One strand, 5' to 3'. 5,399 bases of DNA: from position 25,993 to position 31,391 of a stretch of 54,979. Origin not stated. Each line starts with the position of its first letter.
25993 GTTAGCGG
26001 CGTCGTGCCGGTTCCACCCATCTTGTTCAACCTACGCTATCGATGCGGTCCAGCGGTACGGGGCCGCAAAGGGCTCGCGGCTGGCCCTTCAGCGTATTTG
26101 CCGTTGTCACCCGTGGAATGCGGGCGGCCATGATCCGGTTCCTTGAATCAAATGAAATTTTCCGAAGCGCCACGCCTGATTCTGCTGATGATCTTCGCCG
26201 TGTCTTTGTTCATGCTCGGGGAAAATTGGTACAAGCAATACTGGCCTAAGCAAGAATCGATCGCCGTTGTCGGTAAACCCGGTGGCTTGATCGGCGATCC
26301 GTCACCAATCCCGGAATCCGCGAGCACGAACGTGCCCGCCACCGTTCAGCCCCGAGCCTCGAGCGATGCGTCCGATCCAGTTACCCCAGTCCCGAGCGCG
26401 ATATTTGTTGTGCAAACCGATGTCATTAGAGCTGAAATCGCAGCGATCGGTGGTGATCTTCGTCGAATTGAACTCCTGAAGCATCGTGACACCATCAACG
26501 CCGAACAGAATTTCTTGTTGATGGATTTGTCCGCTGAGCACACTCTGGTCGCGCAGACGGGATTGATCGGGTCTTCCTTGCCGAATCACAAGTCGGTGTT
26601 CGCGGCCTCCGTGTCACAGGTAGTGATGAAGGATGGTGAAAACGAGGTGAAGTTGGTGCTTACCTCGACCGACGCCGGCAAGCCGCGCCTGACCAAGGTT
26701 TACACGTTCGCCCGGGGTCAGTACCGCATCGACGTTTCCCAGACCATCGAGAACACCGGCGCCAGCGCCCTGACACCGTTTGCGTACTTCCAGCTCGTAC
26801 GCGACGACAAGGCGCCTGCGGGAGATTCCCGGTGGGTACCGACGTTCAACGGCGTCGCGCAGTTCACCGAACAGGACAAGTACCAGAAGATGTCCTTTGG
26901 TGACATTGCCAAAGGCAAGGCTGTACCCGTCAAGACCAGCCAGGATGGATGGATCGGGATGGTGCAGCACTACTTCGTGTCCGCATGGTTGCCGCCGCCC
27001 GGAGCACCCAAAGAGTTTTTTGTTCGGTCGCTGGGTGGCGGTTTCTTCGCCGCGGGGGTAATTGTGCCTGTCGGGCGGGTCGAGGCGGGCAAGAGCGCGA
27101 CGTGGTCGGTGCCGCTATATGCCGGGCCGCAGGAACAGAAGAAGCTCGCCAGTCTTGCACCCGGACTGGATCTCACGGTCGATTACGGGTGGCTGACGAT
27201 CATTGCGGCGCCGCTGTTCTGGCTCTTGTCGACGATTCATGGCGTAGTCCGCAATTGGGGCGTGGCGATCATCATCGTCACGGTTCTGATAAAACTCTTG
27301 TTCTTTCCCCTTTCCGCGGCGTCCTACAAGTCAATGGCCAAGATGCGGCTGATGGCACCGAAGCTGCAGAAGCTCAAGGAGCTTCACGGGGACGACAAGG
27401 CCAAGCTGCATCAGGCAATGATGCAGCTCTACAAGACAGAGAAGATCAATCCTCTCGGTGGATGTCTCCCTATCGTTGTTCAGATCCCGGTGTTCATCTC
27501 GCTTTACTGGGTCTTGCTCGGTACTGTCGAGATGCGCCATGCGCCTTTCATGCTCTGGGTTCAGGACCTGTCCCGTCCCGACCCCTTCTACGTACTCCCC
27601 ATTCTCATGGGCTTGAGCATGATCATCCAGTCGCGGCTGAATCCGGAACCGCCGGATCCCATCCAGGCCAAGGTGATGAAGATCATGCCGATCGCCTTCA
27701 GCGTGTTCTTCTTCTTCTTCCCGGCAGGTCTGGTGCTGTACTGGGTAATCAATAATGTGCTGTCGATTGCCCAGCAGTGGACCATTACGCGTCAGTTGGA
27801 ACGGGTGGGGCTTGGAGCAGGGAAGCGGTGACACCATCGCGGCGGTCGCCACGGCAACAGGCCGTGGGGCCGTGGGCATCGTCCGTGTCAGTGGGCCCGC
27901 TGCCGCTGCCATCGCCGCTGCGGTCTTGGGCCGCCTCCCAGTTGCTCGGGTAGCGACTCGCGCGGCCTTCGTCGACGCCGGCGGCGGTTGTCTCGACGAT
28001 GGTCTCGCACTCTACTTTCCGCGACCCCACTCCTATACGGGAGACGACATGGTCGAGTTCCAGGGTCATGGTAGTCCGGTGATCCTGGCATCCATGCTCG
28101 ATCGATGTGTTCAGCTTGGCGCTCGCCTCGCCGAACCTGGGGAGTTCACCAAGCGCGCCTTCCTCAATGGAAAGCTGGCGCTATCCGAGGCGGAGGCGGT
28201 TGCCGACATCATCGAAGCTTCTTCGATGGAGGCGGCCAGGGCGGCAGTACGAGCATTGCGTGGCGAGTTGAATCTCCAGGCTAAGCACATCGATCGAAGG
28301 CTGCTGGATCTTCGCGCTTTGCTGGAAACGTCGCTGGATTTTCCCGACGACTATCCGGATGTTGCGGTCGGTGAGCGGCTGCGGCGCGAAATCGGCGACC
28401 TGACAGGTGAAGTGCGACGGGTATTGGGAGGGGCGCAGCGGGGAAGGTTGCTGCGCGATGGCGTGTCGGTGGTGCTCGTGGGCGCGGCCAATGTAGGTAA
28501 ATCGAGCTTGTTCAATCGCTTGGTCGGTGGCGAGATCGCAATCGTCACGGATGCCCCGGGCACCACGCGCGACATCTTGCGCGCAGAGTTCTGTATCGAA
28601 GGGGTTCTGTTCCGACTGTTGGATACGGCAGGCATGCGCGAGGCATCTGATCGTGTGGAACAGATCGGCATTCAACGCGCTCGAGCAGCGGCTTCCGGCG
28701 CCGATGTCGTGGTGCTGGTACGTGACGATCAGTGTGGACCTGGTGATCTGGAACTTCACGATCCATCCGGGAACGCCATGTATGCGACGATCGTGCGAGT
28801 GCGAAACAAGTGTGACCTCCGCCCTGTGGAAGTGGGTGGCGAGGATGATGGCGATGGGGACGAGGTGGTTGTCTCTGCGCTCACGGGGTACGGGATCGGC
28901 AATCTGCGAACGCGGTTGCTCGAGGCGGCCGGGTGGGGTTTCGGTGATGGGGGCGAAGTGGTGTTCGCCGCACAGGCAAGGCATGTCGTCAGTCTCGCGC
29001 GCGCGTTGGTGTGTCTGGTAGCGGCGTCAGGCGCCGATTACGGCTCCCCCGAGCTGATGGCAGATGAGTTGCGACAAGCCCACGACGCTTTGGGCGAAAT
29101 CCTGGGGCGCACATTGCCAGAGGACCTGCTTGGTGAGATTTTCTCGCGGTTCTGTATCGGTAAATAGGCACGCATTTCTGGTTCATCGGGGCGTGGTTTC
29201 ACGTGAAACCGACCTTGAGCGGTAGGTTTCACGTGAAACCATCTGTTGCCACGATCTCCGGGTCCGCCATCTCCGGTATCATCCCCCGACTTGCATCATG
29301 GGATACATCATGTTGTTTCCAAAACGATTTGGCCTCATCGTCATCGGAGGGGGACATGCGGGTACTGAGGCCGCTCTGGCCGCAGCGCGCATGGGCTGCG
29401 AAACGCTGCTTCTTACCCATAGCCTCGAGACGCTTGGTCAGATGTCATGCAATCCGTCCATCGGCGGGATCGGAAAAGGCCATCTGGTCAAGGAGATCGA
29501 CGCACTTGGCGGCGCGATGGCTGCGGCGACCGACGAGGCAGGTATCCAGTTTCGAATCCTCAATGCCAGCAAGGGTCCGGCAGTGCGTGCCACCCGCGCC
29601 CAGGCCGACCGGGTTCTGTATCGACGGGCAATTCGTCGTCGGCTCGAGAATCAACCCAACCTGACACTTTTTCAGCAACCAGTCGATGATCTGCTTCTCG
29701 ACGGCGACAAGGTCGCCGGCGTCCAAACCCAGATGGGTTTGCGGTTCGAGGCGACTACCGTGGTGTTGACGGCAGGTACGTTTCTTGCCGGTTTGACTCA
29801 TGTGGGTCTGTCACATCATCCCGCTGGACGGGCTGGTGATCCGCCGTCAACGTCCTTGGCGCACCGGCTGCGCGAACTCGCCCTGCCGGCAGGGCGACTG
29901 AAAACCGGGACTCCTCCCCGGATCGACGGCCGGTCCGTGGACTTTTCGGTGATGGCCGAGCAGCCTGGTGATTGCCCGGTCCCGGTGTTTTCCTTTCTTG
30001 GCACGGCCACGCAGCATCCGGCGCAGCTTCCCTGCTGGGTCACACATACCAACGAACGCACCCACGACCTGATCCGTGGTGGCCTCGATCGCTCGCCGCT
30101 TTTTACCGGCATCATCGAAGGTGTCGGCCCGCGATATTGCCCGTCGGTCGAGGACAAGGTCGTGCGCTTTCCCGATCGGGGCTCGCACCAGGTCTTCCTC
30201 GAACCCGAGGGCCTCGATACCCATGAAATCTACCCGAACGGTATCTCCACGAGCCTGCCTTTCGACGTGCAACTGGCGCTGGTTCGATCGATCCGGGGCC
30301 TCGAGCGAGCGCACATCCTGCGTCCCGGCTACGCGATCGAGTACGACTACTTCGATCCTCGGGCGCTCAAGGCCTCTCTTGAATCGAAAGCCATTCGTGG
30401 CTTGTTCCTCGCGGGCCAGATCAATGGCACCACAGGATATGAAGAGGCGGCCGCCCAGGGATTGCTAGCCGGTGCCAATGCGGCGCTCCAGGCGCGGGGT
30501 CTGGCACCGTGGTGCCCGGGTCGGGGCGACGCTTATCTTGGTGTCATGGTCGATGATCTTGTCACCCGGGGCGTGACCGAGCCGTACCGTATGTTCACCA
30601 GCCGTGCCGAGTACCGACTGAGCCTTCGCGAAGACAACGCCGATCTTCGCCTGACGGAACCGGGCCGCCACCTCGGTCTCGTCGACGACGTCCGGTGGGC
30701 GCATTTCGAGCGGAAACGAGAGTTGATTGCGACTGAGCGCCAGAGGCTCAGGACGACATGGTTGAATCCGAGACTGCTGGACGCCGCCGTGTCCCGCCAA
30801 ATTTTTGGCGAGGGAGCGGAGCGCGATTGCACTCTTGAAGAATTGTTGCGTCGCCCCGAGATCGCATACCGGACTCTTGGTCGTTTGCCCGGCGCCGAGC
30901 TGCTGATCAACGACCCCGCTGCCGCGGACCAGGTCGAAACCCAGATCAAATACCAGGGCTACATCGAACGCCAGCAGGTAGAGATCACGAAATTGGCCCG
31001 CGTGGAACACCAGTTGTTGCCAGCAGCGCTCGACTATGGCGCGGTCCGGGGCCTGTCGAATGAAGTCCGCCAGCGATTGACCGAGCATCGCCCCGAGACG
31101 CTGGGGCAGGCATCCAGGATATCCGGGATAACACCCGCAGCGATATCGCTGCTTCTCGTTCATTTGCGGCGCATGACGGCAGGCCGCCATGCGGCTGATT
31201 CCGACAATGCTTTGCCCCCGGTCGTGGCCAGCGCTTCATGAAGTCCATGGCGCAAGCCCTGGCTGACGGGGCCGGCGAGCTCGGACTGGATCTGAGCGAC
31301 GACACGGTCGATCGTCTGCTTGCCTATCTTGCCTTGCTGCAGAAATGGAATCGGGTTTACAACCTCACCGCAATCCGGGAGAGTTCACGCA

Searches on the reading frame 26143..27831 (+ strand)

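Call 107: search_protein_families(library=pfam, proteins=[window:26143-27831:+], max_evalue=0.00001)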
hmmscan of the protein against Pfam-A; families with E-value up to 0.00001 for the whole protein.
window:26143-27831:+ (562 aa): 2 families
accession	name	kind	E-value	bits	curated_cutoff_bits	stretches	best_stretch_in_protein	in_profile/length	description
PF14849.12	YidC_periplas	-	4.6e-79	266.7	24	1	89-361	3-283/283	YidC periplasmic domain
PF02096.25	60KD_IMP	-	1.5e-61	207.6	35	1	372-550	1-163/163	60Kd inner membrane protein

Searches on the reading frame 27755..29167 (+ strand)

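Call 107: search_protein_families(library=pfam, proteins=[window:27755-29167:+], max_evalue=0.00001)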
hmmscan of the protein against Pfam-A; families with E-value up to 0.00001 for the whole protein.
window:27755-29167:+ (470 aa): 4 families
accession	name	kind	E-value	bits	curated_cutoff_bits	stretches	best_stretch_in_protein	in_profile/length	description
PF12631.12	MnmE_helical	-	1.1e-44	153.6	40.1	1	143-467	1-211/211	MnmE helical domain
PF10396.14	TrmE_N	-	2.1e-38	131.6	29.8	1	27-140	1-117/117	GTP-binding protein TrmE N-terminus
PF01926.29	MMR_HSR1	-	6.7e-21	75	21.9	1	239-336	2-98/113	50S ribosome-binding GTPase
PF02421.24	FeoB_N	-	6.8e-08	32.6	27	1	238-326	2-89/156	Ferrous iron transport protein B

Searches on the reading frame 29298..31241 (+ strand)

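Call 107: search_protein_families(library=pfam, proteins=[window:29298-31241:+], max_evalue=0.00001)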
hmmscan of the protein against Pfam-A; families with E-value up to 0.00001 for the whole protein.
window:29298-31241:+ (647 aa): 4 families
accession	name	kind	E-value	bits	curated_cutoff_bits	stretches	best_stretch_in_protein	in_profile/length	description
PF01134.28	GIDA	-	2.1e-168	560.8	22.1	1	13-401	2-389/391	Glucose inhibited division protein A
PF13932.14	SAM_GIDA_C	-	1.3e-24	86.2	27.1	1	565-620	2-57/57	tRNA modifying enzyme MnmG/GidA C-terminal helical bundle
PF21680.2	GIDA_C_1st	-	6e-22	78.7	24.7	1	464-560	1-96/96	tRNA modifying enzyme MnmG/GidA C-terminal helical domain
PF12831.13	FAD_oxidored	-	3.7e-06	26.9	27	1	13-149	2-134/416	FAD dependent oxidoreductase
